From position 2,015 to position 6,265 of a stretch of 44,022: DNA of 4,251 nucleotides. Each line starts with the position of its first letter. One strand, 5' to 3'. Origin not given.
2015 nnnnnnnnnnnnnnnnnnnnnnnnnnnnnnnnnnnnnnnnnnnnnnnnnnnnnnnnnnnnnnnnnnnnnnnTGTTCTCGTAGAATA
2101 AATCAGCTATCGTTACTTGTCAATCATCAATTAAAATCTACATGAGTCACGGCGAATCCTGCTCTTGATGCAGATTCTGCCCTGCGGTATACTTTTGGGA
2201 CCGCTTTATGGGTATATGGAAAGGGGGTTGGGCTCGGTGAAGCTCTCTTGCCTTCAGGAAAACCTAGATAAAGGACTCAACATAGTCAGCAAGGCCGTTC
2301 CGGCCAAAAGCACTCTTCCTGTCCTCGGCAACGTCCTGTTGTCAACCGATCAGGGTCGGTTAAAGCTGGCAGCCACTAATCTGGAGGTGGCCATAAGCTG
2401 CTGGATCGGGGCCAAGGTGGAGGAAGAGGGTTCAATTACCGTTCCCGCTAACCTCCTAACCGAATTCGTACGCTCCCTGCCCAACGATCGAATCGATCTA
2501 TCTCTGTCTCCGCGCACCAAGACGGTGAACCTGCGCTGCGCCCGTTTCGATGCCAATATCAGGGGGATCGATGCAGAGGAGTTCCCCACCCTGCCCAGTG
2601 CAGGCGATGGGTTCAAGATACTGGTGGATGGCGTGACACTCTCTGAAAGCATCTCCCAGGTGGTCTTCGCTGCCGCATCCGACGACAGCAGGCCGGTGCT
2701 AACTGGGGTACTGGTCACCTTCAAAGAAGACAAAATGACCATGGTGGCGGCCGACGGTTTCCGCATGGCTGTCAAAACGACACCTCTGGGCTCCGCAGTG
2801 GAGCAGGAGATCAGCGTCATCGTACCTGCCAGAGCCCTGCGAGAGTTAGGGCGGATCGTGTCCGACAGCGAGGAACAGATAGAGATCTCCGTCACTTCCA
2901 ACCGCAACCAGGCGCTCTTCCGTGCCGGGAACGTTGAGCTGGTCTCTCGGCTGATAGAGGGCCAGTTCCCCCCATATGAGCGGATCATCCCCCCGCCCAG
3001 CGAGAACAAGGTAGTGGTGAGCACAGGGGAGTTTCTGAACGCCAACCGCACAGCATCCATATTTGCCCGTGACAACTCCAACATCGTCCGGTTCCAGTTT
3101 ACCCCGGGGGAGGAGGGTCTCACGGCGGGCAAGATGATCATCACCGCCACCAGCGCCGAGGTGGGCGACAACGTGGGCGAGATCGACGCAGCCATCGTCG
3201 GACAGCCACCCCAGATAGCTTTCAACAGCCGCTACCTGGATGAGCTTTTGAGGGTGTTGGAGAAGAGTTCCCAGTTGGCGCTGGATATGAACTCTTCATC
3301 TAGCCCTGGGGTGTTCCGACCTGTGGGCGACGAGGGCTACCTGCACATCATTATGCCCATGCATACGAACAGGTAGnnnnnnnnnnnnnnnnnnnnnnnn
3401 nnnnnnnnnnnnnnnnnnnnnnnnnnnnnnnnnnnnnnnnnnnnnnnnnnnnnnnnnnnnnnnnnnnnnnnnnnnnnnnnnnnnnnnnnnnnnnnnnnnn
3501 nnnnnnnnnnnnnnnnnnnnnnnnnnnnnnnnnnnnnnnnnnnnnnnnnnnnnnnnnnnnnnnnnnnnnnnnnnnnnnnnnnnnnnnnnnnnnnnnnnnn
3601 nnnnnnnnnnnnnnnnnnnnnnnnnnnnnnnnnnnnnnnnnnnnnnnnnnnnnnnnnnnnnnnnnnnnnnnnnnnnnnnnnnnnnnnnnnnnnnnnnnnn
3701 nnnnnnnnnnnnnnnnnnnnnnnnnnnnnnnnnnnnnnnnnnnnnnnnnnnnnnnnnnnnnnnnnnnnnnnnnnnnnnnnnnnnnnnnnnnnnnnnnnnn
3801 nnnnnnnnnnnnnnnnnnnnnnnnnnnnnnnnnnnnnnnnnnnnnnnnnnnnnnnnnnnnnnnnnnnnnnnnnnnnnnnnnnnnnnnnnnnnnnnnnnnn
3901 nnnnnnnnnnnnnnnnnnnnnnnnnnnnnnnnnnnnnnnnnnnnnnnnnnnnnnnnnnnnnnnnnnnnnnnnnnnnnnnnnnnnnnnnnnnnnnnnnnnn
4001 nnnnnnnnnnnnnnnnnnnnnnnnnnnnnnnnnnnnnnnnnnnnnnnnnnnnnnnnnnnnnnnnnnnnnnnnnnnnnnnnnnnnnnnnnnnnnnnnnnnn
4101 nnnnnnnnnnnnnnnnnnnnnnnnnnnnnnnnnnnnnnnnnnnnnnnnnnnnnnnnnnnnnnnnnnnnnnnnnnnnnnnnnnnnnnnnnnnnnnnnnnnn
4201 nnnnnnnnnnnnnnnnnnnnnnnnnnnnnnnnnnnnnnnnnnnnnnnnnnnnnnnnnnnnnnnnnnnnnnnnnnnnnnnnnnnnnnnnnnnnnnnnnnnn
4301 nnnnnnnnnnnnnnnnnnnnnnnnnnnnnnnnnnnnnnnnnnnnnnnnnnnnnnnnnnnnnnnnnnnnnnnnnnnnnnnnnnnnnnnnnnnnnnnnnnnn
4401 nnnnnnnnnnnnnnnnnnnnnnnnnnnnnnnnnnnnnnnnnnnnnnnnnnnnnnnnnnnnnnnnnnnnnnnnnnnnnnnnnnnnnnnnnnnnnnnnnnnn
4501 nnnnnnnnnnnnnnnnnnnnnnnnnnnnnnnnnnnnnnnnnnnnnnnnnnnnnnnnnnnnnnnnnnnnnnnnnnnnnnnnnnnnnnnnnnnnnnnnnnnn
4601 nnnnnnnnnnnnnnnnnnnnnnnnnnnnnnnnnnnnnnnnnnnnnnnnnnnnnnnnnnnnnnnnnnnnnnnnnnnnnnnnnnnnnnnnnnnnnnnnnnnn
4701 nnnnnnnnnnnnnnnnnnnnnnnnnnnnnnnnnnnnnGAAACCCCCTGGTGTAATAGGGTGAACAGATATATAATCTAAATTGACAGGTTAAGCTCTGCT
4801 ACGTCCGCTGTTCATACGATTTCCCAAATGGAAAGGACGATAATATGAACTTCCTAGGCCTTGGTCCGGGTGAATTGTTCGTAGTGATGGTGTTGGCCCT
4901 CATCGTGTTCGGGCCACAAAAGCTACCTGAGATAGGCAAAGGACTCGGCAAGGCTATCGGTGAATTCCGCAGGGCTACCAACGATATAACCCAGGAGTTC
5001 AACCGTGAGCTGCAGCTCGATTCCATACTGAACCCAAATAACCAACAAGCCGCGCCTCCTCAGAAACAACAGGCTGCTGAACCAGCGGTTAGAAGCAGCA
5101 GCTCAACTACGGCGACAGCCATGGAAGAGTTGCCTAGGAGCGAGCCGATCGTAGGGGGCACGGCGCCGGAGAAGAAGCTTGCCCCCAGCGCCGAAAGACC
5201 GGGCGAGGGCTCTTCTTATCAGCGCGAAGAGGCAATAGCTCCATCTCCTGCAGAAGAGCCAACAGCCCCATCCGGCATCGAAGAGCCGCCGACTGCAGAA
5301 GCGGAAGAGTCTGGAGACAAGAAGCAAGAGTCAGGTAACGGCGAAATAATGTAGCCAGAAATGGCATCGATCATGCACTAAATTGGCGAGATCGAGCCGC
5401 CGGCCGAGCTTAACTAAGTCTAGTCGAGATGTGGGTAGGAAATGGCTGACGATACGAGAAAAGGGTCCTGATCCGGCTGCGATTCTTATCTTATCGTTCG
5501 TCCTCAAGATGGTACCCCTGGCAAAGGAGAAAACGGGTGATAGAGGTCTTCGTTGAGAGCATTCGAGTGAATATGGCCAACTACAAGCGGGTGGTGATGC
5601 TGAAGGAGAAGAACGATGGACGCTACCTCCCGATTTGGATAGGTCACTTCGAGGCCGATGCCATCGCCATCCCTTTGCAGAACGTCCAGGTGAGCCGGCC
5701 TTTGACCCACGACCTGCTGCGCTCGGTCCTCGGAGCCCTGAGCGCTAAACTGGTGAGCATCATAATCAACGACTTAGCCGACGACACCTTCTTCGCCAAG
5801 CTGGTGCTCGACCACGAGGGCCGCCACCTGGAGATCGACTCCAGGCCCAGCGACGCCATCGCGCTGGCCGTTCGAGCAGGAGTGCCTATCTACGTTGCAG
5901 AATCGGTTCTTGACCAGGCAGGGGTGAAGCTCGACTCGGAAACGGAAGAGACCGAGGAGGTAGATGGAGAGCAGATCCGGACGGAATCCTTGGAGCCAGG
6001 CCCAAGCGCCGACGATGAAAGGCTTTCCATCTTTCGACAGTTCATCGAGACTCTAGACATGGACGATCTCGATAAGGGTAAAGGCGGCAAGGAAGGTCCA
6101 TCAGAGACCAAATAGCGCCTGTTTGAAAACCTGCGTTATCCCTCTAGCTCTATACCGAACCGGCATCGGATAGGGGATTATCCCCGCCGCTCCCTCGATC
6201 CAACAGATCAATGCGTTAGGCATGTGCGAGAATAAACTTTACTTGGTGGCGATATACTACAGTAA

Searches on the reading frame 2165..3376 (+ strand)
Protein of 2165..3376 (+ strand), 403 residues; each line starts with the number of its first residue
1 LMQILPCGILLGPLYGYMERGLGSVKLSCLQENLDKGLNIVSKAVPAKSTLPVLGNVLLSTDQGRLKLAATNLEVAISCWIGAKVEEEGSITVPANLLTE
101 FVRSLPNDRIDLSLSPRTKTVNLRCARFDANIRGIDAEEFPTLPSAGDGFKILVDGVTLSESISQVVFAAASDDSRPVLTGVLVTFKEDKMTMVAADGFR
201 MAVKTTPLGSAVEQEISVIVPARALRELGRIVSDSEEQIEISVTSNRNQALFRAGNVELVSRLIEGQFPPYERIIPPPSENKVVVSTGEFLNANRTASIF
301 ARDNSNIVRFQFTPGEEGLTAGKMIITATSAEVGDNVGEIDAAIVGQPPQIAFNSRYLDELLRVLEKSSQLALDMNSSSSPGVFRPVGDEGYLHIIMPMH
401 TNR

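Call 56: search_protein_families(library=pfam, proteins=[window:2165-3376:+], max_evalue=0.00001)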
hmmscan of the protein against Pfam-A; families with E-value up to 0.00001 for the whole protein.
window:2165-3376:+ (403 aa): 3 families
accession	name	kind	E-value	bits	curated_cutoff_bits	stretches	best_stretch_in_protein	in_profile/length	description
PF02767.21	DNA_pol3_beta_2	-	1.4e-35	122.5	27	1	158-269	6-115/116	DNA polymerase III beta subunit, central domain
PF00712.24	DNA_pol3_beta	-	1.7e-32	112.5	24.4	2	26-144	2-120/120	DNA polymerase III beta subunit, N-terminal domain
PF02768.20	DNA_pol3_beta_3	-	5e-20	72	27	1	273-399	2-120/121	DNA polymerase III beta subunit, C-terminal domain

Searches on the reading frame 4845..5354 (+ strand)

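Call 56: search_protein_families(library=pfam, proteins=[window:4845-5354:+], max_evalue=0.00001)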
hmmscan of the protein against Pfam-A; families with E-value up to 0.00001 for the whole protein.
window:4845-5354:+ (169 aa): 1 family
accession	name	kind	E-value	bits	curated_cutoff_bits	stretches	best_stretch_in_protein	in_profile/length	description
PF02416.21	TatA_B_E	-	3.5e-17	61.8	21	1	6-55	1-47/53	mttA/Hcf106 family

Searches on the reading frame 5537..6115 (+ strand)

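Call 56: search_protein_families(library=pfam, proteins=[window:5537-6115:+], max_evalue=0.00001)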
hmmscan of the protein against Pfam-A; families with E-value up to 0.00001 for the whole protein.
window:5537-6115:+ (192 aa): 1 family
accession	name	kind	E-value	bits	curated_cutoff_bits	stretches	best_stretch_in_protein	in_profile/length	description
PF02577.19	BFN_dom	-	5.2e-42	142.6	27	1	20-132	1-111/112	Bifunctional nuclease domain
